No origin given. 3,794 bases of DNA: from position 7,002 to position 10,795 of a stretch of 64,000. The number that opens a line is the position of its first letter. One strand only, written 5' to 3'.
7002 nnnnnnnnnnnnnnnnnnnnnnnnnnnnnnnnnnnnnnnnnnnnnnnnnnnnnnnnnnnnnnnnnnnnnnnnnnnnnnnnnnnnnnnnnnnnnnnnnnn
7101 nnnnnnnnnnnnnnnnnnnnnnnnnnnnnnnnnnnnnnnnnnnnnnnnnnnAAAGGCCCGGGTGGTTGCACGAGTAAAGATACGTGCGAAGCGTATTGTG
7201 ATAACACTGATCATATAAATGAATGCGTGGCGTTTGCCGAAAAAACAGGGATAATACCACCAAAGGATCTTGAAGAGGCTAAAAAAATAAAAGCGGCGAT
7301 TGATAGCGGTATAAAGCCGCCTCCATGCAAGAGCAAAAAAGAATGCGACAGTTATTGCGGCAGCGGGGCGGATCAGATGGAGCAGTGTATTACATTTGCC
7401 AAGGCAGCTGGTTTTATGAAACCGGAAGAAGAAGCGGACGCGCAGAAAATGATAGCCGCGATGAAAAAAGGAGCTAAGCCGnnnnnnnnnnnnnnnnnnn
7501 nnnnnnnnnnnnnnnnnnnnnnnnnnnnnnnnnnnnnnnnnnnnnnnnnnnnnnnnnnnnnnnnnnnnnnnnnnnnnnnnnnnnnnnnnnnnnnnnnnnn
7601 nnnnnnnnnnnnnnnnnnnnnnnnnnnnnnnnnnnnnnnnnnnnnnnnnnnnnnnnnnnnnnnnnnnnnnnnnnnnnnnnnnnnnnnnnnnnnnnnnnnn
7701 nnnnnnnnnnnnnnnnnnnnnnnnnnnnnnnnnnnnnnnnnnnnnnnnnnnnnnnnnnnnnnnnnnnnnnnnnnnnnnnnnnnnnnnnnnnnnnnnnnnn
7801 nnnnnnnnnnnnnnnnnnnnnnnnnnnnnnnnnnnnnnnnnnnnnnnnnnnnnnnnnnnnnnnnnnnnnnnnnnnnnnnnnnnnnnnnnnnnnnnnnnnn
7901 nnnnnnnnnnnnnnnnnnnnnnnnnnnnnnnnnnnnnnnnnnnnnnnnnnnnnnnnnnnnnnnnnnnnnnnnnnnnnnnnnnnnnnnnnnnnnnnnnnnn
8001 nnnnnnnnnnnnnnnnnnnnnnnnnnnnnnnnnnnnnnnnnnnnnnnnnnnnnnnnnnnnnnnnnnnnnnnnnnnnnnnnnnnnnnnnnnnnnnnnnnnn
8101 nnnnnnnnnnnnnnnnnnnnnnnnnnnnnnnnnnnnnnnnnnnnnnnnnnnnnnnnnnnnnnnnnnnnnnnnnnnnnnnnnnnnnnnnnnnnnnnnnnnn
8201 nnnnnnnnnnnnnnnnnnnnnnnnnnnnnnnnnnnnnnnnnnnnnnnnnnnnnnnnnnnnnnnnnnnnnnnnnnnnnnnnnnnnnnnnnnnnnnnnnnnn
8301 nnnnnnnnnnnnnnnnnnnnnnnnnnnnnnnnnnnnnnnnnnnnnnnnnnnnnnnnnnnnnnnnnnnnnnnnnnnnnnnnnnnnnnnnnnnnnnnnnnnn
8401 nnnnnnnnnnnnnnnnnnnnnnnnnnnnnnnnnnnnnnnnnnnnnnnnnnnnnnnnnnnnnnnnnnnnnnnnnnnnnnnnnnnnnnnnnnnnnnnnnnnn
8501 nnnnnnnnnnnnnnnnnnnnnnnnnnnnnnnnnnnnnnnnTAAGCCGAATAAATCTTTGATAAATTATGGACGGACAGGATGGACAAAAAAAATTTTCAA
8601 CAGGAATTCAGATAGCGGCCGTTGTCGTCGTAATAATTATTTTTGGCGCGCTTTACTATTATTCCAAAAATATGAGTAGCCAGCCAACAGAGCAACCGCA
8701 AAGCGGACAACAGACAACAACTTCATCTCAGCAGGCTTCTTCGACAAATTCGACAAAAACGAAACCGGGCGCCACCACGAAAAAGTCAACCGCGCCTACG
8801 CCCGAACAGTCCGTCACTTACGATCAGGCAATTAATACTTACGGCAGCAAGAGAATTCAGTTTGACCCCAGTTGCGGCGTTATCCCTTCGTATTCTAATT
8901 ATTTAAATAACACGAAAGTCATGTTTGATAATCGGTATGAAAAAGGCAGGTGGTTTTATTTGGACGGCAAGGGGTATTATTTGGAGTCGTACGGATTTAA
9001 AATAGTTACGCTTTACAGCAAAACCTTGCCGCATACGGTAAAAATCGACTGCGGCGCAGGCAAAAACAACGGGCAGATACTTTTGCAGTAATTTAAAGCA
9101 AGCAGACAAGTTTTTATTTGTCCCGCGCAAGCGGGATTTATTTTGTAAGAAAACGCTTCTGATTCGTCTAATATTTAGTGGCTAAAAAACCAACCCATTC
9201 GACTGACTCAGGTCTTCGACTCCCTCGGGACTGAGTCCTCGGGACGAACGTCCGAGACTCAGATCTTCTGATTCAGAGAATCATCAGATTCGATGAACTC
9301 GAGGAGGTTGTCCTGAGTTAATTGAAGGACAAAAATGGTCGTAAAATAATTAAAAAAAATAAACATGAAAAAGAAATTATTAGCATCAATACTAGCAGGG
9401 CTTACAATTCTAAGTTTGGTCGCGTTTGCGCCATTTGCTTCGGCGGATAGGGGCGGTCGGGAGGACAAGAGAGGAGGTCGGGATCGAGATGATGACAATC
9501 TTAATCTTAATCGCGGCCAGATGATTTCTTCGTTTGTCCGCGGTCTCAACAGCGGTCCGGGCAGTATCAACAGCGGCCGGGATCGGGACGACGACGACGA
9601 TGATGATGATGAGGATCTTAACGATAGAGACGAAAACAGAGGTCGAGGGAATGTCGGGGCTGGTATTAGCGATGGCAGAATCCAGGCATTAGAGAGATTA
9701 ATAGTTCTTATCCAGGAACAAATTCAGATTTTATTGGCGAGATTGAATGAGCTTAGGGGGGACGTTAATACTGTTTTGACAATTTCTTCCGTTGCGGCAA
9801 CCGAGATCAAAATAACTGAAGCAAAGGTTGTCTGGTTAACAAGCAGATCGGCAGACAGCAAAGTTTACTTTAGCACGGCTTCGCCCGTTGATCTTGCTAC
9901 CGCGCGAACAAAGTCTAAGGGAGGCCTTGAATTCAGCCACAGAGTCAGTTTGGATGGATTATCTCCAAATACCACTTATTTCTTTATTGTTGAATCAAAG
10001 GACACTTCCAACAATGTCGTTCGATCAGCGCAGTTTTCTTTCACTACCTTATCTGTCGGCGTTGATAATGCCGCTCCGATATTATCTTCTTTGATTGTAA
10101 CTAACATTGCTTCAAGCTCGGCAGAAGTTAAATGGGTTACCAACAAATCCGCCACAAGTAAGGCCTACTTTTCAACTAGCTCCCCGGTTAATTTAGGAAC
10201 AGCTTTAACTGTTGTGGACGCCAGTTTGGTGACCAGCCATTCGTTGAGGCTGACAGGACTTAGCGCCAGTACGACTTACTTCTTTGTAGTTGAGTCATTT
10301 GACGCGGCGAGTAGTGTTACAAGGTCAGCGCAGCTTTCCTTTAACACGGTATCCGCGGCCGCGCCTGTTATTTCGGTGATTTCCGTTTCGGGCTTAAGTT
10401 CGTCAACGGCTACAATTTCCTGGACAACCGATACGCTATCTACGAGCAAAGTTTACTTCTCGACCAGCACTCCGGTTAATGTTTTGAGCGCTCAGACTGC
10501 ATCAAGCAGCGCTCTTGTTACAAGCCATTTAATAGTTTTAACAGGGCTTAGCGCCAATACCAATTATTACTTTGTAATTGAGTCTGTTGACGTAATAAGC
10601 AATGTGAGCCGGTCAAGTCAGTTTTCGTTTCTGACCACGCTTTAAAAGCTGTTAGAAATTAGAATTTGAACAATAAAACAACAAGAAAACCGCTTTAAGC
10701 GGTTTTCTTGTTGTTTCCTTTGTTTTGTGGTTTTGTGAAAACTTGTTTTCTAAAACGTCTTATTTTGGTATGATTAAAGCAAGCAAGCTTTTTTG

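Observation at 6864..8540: Novel secreted protein built from six cysteine-rich tandem repeats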

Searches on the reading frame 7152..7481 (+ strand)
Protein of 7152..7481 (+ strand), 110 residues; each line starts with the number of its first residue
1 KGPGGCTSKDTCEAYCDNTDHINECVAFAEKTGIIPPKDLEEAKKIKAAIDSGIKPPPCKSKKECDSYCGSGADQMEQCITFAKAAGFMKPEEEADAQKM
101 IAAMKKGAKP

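Call 59: predict_structure(alignment_id=A6)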
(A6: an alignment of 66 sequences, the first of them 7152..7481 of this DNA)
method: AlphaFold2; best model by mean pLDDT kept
length: 110 residues; sequences in the alignment: 66
mean_pLDDT: 91.0   pTM: 0.73
mean pLDDT of the five models: 91.0, 90.6, 89.4, 87.4, 86.9
residues with pLDDT >= 90: 86; 70-90: 23; 50-70: 1; < 50: 0
segments of 3 or more residues with pLDDT < 50: none
pLDDT, mean of each block of 10 residues (from residue 1): 88 90 94 93 93 90 90 92 92 92 87
secondary structure, 60 per line:
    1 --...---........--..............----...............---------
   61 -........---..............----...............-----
elements in order: H9-16 H19-32 H37-51 H62-69 H73-86 H91-105

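Call 61: fold_search(model_id=the predicted structure, library=pdb)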
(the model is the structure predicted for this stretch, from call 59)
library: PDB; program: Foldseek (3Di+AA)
matches with E <= 10: 42; with E <= 0.001: 0
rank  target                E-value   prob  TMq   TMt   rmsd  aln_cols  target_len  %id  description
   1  1aei_A                2.5e+00  0.08  0.32  0.16  10.7       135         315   10  CRYSTAL STRUCTURE OF THE ANNEXIN XII HEXAMER (released 1997-08-20)
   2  6een_D                2.9e+00  0.10  0.29  0.13   9.9       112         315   13  Crystal structure of a designer Pentatrico Peptide RNA binding protein, bound to a complex RNA target and featuring an (released 2019-08-21)
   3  9avb_B                3.1e+00  0.06  0.23  0.21   8.5       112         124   14  Fis1 Wild type (released 2025-05-21)
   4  7am2_Am               3.5e+00  0.09  0.31  0.15  11.3       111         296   15  Intermediate assembly of the Large subunit from Leishmania major mitochondrial ribosome (released 2021-04-28)
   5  6een_A                3.7e+00  0.08  0.29  0.13   9.9       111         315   14  Crystal structure of a designer Pentatrico Peptide RNA binding protein, bound to a complex RNA target and featuring an (released 2019-08-21)
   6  6rxy_UM               3.7e+00  0.08  0.28  0.06  12.8       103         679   14  Cryo-EM structure of the 90S pre-ribosome (Kre33-Noc4) from Chaetomium thermophilum, state a (released 2019-08-14)
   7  5orq_A                3.9e+00  0.08  0.29  0.12  10.0       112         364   12  Crystal structure of designed cPPR-Telo1 in complex with ssDNA (released 2018-06-20)
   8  4dzp_B                4.3e+00  0.07  0.24  0.21  12.7        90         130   12  Crystal structure of the terminase small subunit gp1 with R48A mutation of the bacterial virus sf6 (released 2012-10-17)
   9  6een_C                4.6e+00  0.08  0.29  0.13   9.9       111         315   14  Crystal structure of a designer Pentatrico Peptide RNA binding protein, bound to a complex RNA target and featuring an (released 2019-08-21)
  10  6een_B                4.6e+00  0.07  0.29  0.13   9.9       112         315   13  Crystal structure of a designer Pentatrico Peptide RNA binding protein, bound to a complex RNA target and featuring an (released 2019-08-21)
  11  1m9i                  4.6e+00  0.06  0.29  0.08  11.3       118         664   14  Crystal Structure Of Phosphorylation-Mimicking Mutant T356D Of Annexin VI (released 2002-08-07)
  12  9qh8_A                4.9e+00  0.04  0.21  0.12  11.6        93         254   13  reduced NorQ-NorD VWA domain complex from Paracoccus denitrificans (released 2026-03-25)
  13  6yxx_BI               5.2e+00  0.08  0.29  0.14  10.6        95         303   17  State A of the Trypanosoma brucei mitoribosomal large subunit assembly intermediate (released 2020-10-14)
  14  4ozs                  5.2e+00  0.05  0.26  0.19  10.1       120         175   15  RNA binding protein (released 2015-04-22)
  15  1nzn                  5.5e+00  0.07  0.30  0.28   8.9       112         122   11  Cytosolic domain of the human mitchondrial fission protein Fis1 adopts a TPR fold (released 2004-03-02)
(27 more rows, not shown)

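Call 65: fold_search(model_id=the predicted structure, library=viral)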
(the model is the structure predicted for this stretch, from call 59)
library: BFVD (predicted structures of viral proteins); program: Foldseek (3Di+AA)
matches with E <= 10: 69; with E <= 0.001: 0
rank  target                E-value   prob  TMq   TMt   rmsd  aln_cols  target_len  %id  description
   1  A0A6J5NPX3            1.6e+00  0.06  0.20  0.20  12.3       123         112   12  Uncharacterized protein [uncultured Caudovirales phage]
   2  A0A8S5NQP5            2.0e+00  0.10  0.25  0.29  10.9       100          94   15  Uncharacterized protein [Myoviridae sp. cteaT5]
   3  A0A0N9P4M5            2.3e+00  0.13  0.30  0.34  10.0       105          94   12  Uncharacterized protein [Acidianus bottle-shaped virus 3 strain ABV3]
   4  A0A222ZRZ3            2.7e+00  0.04  0.22  0.17  14.2       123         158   14  (no name in the UniProt tables at hand)
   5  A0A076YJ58            2.9e+00  0.08  0.30  0.30  13.6       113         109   16  Putative transcriptional regulator [Mesorhizobium phage vB_MloP_Lo5R7ANS]
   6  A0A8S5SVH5            3.2e+00  0.09  0.30  0.21  17.2       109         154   11  Uncharacterized protein [Siphoviridae sp. ctDOT22]
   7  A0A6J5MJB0            3.6e+00  0.10  0.34  0.08  12.6       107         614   13  Phosphatidylinositol 3-/4-kinase, catalytic domain containing protein [uncultured Caudovirales phage]
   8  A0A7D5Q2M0            3.6e+00  0.03  0.21  0.17  12.9       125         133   14  Nucleoprotein (Fragment) [Camp Ripley virus]
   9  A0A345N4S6            4.0e+00  0.05  0.24  0.18  14.4       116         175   14  (no name in the UniProt tables at hand)
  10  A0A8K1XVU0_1          4.3e+00  0.03  0.22  0.04  19.3       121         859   16  (no name in the UniProt tables at hand)
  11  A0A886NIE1            4.3e+00  0.03  0.15  0.13  13.0        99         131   15  (no name in the UniProt tables at hand)
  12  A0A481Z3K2            4.3e+00  0.03  0.21  0.11  12.1       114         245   16  Transcription initiation factor IIB [Pithovirus LCPAC103]
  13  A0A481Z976            4.8e+00  0.08  0.30  0.18  12.0       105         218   12  Uncharacterized protein [Pithovirus LCPAC304]
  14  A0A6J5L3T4            4.8e+00  0.05  0.26  0.26  10.9       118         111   15  Uncharacterized protein [uncultured Caudovirales phage]
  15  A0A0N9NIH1            5.1e+00  0.08  0.33  0.14   9.0       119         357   10  (no name in the UniProt tables at hand)
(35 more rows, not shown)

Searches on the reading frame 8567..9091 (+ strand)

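Call 3: search_protein_families(library=pfam, proteins=[window:8567-9091:+], max_evalue=1)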
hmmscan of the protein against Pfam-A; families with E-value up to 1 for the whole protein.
window:8567-9091:+ (174 aa): 9 families
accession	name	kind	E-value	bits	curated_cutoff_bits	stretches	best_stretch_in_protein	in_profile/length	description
PF03929.21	PepSY_TM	-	0.002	18.5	28.8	1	12-104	7-105/295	PepSY-associated TM region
PF21827.1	New_glue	-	0.003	17.7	31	1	19-79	5-61/94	New glue protein family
PF06365.17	CD34_antigen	-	0.011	16.2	26.3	1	7-73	99-171/204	CD34/Podocalyxin family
PF19721.4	DUF6215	-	0.011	15.7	27.1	1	9-56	3-52/135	Family of unknown function (DUF6215)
PF16118.10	DUF4834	-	0.016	16.5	27.8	1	16-74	16-74/99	Domain of unknown function (DUF4834)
PF12685.13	SpoIIIAH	-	0.052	13.9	30.6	1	16-75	6-62/191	SpoIIIAH-like protein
PF04145.20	Ctr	-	0.066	14.2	25.3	1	10-82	19-90/151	Ctr copper transporter family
PF20087.4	DUF6479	-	0.12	13.3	25.4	1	12-54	21-68/120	Family of unknown function (DUF6479)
PF06237.18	SLC52_ribofla_tr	-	0.13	11.7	27.9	1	9-112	189-294/429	Solute carrier family 52, riboflavin transporter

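Call 81: search_protein_families(library=ncbifam, proteins=[window:8567-9091:+], max_evalue=0.01)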
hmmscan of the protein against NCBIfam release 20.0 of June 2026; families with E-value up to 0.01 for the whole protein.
window:8567-9091:+ (174 aa): 6 families
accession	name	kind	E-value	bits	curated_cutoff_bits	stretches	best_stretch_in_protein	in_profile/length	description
NF042931.1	SAG1386_EF1546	equivalog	1.1e-05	25.6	80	1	12-80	32-101/158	SAG1386/EF1546 family surface-associated protein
TIGR03593.1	yidC_nterm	equivalog_domain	0.0013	18.4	58.25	1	17-95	7-74/363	membrane protein insertase YidC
NF052435.1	BamI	equivalog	0.0048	16.7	180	1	16-84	9-79/226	biofilm-associated metzincin protease inhibitor BamI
TIGR00601.1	rad23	equivalog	0.0081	15.4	207.3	1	34-97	81-144/381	UV excision repair protein Rad23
NF042930.1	EF0163_fam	equivalog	0.0084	15.6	65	0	18-99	5-81/165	EF0163 family protein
TIGR04409.1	LptC_YrbK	equivalog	0.0095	15.5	38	0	17-78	4-63/180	LPS export ABC transporter periplasmic protein LptC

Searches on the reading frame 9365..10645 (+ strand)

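Call 3: search_protein_families(library=pfam, proteins=[window:9365-10645:+], max_evalue=1)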
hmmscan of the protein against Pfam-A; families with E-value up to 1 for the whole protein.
window:9365-10645:+ (426 aa): 11 families
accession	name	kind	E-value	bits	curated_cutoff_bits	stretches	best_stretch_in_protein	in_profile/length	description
PF16656.11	Pur_ac_phosph_N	-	3.4e-25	88.9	30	3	143-228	6-93/93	Purple acid Phosphatase, N-terminal domain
PF00041.27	fn3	-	5.5e-11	43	25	3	242-325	5-82/84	Fibronectin type III domain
PF16655.11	PhoD_N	-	6.9e-08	33.4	30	1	173-218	42-85/90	PhoD-like phosphatase, N-terminal domain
PF17425.8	Arylsulfotran_N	-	0.0017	18.8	24.2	0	339-406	4-70/88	Arylsulfotransferase Ig-like domain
PF16794.11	fn3_4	-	0.0029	18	27.1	0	379-419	60-100/103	Fibronectin-III type domain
PF25364.1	PH_NDK7_N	-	0.0095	16.5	100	0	302-329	4-31/89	Nucleoside diphosphate kinase 7 N-terminal PH domain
PF25489.1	At5g54830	-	0.071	13.5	27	0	248-285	89-126/126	At5g54830-like domain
PF25814.1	fn3_SORL1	-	0.078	13.5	27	1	334-407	3-71/90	SORL1-like, fn3 domain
PF10179.15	NDNF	-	0.093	13.2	27.3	0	389-416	90-117/127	Neuron-derived neurotrophic factor, first Fn(III) domain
PF16874.11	Glyco_hydro_36C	-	0.16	12.9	27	0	191-213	29-46/77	Glycosyl hydrolase family 36 C-terminal domain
PF19791.4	DUF6275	-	0.31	11.3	22.6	0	345-370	25-50/81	Family of unknown function (DUF6275)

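Call 81: search_protein_families(library=ncbifam, proteins=[window:9365-10645:+], max_evalue=0.01)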
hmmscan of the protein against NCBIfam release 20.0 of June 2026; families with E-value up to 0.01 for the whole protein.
window:9365-10645:+ (426 aa): 1 family
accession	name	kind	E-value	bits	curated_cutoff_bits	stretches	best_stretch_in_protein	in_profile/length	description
NF041611.1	exoglucan_CbhB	equivalog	1.8e-06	26.3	1950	1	141-332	710-890/997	exoglucanase CbhB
